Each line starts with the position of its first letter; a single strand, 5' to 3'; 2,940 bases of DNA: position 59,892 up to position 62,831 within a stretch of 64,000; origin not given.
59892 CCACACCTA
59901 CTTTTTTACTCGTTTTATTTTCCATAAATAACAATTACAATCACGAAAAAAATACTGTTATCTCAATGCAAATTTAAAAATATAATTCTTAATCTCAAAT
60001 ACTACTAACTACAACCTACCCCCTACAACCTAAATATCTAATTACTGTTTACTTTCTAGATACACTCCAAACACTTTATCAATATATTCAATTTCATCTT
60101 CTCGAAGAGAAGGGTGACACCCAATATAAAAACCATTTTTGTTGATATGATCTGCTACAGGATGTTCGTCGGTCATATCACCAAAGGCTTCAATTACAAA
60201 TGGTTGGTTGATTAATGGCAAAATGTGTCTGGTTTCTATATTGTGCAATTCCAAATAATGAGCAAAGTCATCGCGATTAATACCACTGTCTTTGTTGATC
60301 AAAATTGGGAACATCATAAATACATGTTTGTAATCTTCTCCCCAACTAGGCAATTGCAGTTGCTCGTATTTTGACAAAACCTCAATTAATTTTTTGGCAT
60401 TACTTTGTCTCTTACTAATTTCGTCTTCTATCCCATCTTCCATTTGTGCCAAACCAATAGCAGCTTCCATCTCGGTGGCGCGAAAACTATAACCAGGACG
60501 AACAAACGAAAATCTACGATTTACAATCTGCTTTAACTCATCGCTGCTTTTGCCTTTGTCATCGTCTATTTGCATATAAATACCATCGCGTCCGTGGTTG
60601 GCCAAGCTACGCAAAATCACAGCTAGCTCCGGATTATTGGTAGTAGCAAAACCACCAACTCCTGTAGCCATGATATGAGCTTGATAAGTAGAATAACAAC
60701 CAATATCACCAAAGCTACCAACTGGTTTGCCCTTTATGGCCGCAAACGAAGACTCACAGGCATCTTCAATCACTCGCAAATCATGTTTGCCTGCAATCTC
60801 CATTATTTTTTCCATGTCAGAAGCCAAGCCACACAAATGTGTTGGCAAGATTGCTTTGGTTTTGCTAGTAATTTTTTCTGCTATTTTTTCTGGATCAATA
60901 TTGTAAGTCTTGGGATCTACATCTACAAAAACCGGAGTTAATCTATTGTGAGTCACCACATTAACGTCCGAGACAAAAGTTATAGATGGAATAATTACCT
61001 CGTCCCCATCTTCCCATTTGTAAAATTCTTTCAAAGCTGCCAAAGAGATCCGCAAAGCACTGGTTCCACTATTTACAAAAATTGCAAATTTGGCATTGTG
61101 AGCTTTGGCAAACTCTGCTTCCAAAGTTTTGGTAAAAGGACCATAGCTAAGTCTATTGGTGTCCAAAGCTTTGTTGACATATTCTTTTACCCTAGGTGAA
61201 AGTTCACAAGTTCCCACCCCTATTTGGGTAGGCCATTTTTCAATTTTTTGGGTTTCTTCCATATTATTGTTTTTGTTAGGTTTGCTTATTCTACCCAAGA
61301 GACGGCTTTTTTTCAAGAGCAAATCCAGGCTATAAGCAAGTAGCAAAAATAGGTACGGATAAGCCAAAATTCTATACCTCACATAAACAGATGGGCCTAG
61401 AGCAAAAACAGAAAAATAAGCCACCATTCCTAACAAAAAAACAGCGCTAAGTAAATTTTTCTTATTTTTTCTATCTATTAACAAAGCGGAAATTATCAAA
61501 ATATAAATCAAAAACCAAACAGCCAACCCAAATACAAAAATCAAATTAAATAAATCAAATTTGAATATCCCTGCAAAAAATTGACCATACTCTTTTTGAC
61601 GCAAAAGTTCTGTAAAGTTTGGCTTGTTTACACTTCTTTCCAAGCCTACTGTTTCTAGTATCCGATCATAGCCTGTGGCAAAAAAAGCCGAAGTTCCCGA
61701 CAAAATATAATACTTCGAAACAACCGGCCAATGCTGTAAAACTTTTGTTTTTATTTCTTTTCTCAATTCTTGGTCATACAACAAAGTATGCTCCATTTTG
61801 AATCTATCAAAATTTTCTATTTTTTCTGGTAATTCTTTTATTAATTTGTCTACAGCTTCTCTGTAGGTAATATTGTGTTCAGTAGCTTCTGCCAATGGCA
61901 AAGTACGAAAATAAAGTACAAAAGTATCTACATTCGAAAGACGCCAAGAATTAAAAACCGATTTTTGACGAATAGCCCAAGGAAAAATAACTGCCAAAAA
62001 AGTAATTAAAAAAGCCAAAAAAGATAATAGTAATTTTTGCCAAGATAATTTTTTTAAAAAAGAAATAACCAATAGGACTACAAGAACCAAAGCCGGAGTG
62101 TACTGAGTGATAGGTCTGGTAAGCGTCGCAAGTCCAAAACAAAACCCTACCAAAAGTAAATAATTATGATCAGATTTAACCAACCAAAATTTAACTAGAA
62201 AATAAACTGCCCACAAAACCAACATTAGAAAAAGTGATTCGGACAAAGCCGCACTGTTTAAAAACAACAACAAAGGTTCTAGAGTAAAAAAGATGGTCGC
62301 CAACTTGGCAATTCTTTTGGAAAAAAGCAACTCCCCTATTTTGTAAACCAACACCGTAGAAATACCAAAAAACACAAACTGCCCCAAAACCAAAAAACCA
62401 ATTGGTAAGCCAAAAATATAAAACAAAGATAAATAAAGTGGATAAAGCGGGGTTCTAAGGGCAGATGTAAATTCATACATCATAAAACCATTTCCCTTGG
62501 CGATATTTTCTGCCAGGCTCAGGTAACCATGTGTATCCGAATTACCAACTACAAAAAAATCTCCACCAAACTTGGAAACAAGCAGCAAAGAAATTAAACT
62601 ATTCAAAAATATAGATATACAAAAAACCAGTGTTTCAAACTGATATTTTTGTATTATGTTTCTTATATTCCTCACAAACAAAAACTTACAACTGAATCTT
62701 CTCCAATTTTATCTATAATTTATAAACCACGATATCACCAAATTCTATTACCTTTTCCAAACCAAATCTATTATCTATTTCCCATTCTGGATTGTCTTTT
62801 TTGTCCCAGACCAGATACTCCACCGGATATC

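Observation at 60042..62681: GT-C glycosyltransferase fused to a DegT/ArnB-like domain that may lack the PLP lysine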

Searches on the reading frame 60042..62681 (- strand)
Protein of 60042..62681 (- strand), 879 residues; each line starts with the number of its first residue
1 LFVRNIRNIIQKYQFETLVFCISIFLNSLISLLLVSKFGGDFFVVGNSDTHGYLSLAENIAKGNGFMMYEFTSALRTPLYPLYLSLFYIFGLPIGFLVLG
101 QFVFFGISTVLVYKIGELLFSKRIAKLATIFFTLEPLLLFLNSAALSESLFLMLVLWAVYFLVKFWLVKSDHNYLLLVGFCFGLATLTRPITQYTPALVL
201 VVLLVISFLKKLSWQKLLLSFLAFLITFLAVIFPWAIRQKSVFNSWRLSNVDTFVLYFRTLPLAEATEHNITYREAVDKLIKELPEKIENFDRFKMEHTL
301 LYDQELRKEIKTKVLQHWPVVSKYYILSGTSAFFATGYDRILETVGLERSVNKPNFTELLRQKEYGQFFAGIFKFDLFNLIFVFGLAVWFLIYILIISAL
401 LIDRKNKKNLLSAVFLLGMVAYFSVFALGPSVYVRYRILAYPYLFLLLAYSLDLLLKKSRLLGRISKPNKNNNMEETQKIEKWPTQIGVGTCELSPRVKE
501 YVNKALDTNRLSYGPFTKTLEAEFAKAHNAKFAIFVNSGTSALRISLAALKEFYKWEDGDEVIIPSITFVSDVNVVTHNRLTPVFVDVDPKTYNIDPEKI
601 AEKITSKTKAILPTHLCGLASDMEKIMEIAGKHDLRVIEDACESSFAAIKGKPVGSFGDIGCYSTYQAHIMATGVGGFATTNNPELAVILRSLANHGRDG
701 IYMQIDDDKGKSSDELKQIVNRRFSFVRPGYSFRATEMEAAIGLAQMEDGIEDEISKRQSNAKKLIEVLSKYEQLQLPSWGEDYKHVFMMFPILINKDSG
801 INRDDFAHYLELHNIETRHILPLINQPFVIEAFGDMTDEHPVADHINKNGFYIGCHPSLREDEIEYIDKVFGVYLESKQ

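Call 3: search_protein_families(library=pfam, proteins=[window:60042-62681:-], max_evalue=0.01)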
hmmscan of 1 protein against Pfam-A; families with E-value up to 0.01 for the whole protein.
window:60042-62681:- (879 aa): 7 families
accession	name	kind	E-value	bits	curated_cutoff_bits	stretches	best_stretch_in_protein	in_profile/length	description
PF01041.23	DegT_DnrJ_EryC1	-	4.6e-88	296.3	19.8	1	498-867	7-355/360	DegT/DnrJ/EryC1/StrS aminotransferase family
PF13231.12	PMT_2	-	2.3e-09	38.1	26.1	1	80-232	6-154/160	Dolichyl-phosphate-mannose-protein mannosyltransferase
PF00155.27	Aminotran_1_2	-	2.4e-08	34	19.7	1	495-638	19-183/361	Aminotransferase class I and II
PF01053.26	Cys_Met_Meta_PP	-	2.8e-06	26.6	27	1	514-646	51-179/381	Cys/Met metabolism PLP-dependent enzyme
PF00266.25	Aminotran_5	-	0.00024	20.7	21.5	1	522-644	53-179/371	Aminotransferase class-V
PF01212.27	Beta_elim_lyase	-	0.0015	18.4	27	1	515-771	32-267/288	Beta-eliminating lyase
PF02366.24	PMT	-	0.0057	16.7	22.7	1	103-237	91-232/245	Dolichyl-phosphate-mannose-protein mannosyltransferase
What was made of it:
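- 61296..62681 (-): GT-C (PMT_2-type) membrane glycosyltransferase domain, aa 1-462. It has 10 TM-length helices, two juxtamembrane helices in outer loop 1, and an outer helical domain at aa 253-372. Pfam PMT_2 (call 3).
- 60042..61262 (-): DegT/DnrJ/EryC1-fold domain, aa 474-879, starting at the ancestral start codon Met474. It is His-type (3-dehydratase-like). Pfam 296 bits (call 3).
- On DegT/DnrJ/EryC1/StrS family (Pfam PF01041): 296.3 bits against cut-off 19.8; profile positions 7-355 of 360 (call 3)
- On GT-C glycosyltransferases, PMT_2 type: PMT_2 38.1 bits against cut-off 26.1 (call 3)
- Checked: Domains: Pfam PMT_2 at aa 80-232 (38.1 bits, cut-off 26.1) and DegT_DnrJ_EryC1 at aa 498-867 (296 bits, cut-off 19.8) (call 3).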

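Call 4: search_protein_families(library=ncbifam, proteins=[window:60042-62681:-], max_evalue=0.01)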
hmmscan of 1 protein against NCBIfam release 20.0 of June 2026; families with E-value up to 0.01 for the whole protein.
window:60042-62681:- (879 aa): 29 families (the best 25 are shown)
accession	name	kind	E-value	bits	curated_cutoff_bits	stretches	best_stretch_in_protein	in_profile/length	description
NF011936.0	PRK15407.1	equivalog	1.5e-70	238.1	423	1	497-876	48-437/440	lipopolysaccharide biosynthesis protein RfbH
TIGR03588.1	PseC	equivalog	2.9e-57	194.3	423.5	1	499-867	14-372/380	UDP-4-amino-4,6-dideoxy-N-acetyl-beta-L-altrosamine transaminase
NF008687.0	PRK11706.1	equivalog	1.3e-54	185.4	375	1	499-865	14-364/375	dTDP-4-amino-4,6-dideoxygalactose transaminase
TIGR04181.1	NHT_00031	hypoth_equivalog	2e-54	184.9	420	1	493-827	7-332/359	LegC family aminotransferase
NF008658.2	PRK11658.1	equivalog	9.3e-48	162.8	631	1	502-817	20-320/379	UDP-4-amino-4-deoxy-L-arabinose aminotransferase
TIGR02379.1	ECA_wecE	subfamily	8.2e-47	159.7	434.85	1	499-827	14-328/376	dTDP-4-amino-4,6-dideoxy-D-glucose transaminase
TIGR04427.1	PLP_DesI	equivalog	1e-35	123.6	650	1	490-818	26-327/390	dTDP-4-dehydro-6-deoxyglucose aminotransferase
NF005816.0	PRK07682.1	equivalog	2.3e-08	33.1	620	1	518-641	77-203/390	aminotransferase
NF004975.0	PRK06348.1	equivalog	2.9e-07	29.8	549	1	557-646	111-207/384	pyridoxal phosphate-dependent aminotransferase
NF041364.1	GntC_guanitoxin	equivalog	8.2e-07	28.2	415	1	555-642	80-175/356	guanitoxin biosynthesis PLP-dependent (S)-gamma-hydroxy-L-arginine cyclodehydratase GntC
NF005817.0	PRK07683.1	equivalog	1.7e-06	27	575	1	533-638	91-198/387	aminotransferase A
NF006230.0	PRK08363.1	equivalog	6.3e-06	25.2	534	1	556-641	114-206/398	alanine aminotransferase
NF041091.1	asp_aminotase_Arch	equivalog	9.7e-06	24.7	550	1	520-641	77-200/376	aspartate aminotransferase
TIGR01977.1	am_tr_V_EF2568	hypoth_equivalog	1.4e-05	24.3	377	1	522-683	54-215/376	cysteine desulfurase family protein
NF004770.0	PRK06108.1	subfamily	1.7e-05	23.8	422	1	520-660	86-229/396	pyridoxal phosphate-dependent aminotransferase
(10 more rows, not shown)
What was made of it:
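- On DegT-family sugar aminotransferases (PseC, WecE, ArnB, Per...): All aminotransferase equivalog scores are far below their cut-offs (call 4).
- On E1/RfbH/SpnQ subtype: 238.1 bits against cut-off 423 (call 4)
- On Arn (aminoarabinose) pathway: ArnB 162.8 against 631 bits (call 4).
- The best NCBIfam hit is RfbH (call 4). It scores well below the RfbH equivalog cut-off (238 against 423 bits, call 4). The score is below the RfbH cut-off (call 4).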

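Call 8: find_homologous_proteins(query=window:60042-62681:-, max_evalue=0.00001)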
Query window:60042-62681:- (879 aa): 2 proteins with E <= 0.00001 among 8000 candidates.
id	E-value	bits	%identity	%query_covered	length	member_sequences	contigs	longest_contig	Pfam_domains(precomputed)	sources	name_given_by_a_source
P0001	0.0e+0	1924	100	97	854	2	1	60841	PF00155.28,PF01053.27,PF01041.24,PF13231.13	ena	-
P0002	3.2e-17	80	27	42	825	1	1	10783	PF13186.12,PF04055.28,PF13353.12,PF13231.13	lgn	-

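Call 10: find_encoding_contigs(protein=P0001, flank=10000, max_places=6)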
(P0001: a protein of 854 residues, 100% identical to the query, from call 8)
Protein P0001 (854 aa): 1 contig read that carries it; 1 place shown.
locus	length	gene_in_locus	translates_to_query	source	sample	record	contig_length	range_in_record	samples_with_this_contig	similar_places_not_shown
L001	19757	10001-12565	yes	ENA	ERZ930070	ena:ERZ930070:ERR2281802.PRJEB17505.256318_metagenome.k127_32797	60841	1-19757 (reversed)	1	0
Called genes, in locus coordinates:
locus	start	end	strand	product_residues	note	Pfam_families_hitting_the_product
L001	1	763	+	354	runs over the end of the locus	PF01073:3Beta_HSD, PF01370:Epimerase, PF02719:Polysacc_synt_2, PF04321:RmlD_sub_bind, PF16363:GDP_Man_Dehyd, PF07993:NAD_binding_4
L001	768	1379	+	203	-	PF00908:dTDP_sugar_isom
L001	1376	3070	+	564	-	PF13231:PMT_2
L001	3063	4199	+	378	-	PF00534:Glycos_transf_1, PF13692:Glyco_trans_1_4, PF13524:Glyco_trans_1_2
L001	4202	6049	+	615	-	PF12481:DUF3700 (weak), PF13522:GATase_6, PF13537:GATase_7, PF00733:Asn_synthase, PF06508:QueC (faint)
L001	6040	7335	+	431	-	PF00535:Glycos_transf_2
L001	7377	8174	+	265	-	-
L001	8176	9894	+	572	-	-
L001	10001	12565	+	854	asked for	PF13231:PMT_2, PF00155:Aminotran_1_2, PF01041:DegT_DnrJ_EryC1, PF01053:Cys_Met_Meta_PP (weak)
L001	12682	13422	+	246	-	PF13641:Glyco_tranf_2_3 (weak), PF00535:Glycos_transf_2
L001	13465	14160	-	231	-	PF00535:Glycos_transf_2, PF13641:Glyco_tranf_2_3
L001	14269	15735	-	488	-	PF05159:Capsule_synth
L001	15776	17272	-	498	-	PF01943:Polysacc_synt, PF13440:Polysacc_synt_3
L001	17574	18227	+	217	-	-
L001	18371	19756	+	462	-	?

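Call 14: search_protein_representatives(protein=window:60042-62681:-)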
Query: 879 residues. Proteins with E-value up to 0.001 (for the whole library): 55551; up to 1e-10: 28698; up to 1e-30: 2686. The best 150 are listed.
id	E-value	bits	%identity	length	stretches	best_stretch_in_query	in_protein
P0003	1.3e-134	467.0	55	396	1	486-876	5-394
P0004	4.6e-131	455.3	54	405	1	481-875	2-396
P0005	3.0e-129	449.3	53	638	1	486-878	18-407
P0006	1.6e-128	446.9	52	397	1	485-876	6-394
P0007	6.0e-126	438.4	51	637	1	486-875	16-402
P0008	2.2e-122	426.6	49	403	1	485-874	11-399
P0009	5.6e-121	421.9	51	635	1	485-878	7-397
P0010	2.2e-119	416.6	51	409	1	485-875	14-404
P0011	2.6e-119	416.4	50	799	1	486-878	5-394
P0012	4.8e-119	415.5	49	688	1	486-877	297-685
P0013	2.6e-117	409.8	47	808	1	485-872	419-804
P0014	8.6e-117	408.1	49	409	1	480-872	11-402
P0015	1.4e-115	404.0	48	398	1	485-870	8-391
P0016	1.8e-111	390.4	54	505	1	525-875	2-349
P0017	4.3e-111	389.2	48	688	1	486-871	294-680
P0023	6.4e-98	345.6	43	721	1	478-875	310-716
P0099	4.4e-67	243.6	34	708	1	7-450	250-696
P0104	4.3e-65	237.0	29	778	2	502-869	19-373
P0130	3.6e-57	210.8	32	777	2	513-829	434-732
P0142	1.8e-54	201.9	29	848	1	16-453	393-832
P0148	1.6e-53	198.8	32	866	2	523-765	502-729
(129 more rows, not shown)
